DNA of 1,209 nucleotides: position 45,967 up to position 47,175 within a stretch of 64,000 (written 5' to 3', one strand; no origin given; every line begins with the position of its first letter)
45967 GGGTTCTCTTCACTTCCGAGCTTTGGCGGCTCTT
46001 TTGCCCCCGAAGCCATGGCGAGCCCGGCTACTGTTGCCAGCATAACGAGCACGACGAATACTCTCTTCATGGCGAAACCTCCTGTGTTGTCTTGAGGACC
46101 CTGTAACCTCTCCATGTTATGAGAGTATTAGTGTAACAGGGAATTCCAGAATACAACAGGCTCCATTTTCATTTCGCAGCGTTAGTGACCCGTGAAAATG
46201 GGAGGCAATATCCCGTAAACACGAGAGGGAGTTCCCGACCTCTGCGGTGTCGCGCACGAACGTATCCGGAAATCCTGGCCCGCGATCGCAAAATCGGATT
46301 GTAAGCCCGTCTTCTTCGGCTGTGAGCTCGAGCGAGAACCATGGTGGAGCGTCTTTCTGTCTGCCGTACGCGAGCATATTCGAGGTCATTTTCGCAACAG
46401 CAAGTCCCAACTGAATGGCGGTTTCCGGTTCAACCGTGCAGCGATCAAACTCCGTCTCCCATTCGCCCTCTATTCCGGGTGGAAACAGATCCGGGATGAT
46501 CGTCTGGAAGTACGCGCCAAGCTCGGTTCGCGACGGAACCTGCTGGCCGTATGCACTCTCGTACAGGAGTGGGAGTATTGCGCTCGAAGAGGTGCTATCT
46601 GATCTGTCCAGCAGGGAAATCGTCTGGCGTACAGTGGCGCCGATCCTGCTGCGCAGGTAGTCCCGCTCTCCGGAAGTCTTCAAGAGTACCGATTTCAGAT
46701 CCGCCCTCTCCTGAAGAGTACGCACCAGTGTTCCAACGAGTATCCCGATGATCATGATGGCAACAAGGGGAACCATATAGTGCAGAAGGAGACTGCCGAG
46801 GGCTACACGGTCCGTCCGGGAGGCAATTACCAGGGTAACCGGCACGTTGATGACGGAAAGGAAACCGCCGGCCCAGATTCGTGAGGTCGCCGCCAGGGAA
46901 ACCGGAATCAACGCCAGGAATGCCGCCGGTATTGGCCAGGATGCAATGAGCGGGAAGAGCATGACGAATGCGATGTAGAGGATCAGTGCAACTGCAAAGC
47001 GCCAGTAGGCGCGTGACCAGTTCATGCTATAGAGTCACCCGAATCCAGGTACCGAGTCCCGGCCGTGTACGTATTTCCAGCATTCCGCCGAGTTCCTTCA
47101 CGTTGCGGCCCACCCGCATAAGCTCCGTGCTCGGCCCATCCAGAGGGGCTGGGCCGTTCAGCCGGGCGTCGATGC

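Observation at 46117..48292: Adjacent membrane histidine-kinase paralogues with reciprocal defects (H-box only vs ATPase-motifs only)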

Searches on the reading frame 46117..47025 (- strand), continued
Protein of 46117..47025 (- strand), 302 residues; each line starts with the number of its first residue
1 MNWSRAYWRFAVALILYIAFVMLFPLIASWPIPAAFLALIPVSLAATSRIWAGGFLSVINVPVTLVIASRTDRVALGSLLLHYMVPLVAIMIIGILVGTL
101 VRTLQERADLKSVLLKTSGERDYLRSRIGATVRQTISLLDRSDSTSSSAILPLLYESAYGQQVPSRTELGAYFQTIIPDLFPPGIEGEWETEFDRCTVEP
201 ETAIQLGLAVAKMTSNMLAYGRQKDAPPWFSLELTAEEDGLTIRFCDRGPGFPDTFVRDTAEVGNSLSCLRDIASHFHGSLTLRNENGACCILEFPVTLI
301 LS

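Call 68: find_encoding_contigs(protein=P0006, flank=6000, max_places=2)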
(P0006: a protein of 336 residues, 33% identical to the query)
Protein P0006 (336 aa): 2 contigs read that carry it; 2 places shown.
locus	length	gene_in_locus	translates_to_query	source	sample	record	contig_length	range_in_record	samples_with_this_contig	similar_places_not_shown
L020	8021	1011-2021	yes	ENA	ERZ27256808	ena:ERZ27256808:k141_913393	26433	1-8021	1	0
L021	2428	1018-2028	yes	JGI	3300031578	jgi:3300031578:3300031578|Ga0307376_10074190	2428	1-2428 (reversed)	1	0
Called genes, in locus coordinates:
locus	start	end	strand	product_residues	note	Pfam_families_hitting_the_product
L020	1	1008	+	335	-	?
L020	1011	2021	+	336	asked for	PF13581:HATPase_c_2 (weak), PF02518:HATPase_c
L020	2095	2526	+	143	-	PF02681:DUF212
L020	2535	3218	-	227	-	PF27391:TP_0983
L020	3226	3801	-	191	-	PF08551:DUF1751, PF01694:Rhomboid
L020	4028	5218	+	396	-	PF00278:Orn_DAP_Arg_deC, PF02784:Orn_Arg_deC_N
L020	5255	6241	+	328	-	PF05448:AXE1, PF02129:Peptidase_S15 (weak), PF00561:Abhydrolase_1, PF12146:Hydrolase_4 (faint), PF12697:Abhydrolase_6 (weak), PF00326:Peptidase_S9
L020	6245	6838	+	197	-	PF01728:FtsJ, PF13847:Methyltransf_31 (faint), PF13649:Methyltransf_25 (faint)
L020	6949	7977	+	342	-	PF00389:2-Hacid_dh, PF02826:2-Hacid_dh_C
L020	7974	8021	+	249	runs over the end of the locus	PF05257:CHAP (weak)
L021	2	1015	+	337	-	?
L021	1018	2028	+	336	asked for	PF13581:HATPase_c_2 (weak), PF02518:HATPase_c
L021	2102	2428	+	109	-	?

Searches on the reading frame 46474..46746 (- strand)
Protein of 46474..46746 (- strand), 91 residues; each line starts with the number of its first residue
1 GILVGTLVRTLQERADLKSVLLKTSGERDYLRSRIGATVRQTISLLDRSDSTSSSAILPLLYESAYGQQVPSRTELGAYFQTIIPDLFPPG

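Call 25: search_protein_families(library=pfam, proteins=[window:46474-46746:-], max_evalue=10)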
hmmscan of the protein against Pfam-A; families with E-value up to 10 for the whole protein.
seq(91 aa): 1 family
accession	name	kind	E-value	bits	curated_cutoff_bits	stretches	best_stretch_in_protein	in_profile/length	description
PF20263.4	LYRM2-like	-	0.093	13.7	26.8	1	32-75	41-83/85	LYR motif-containing protein 2-like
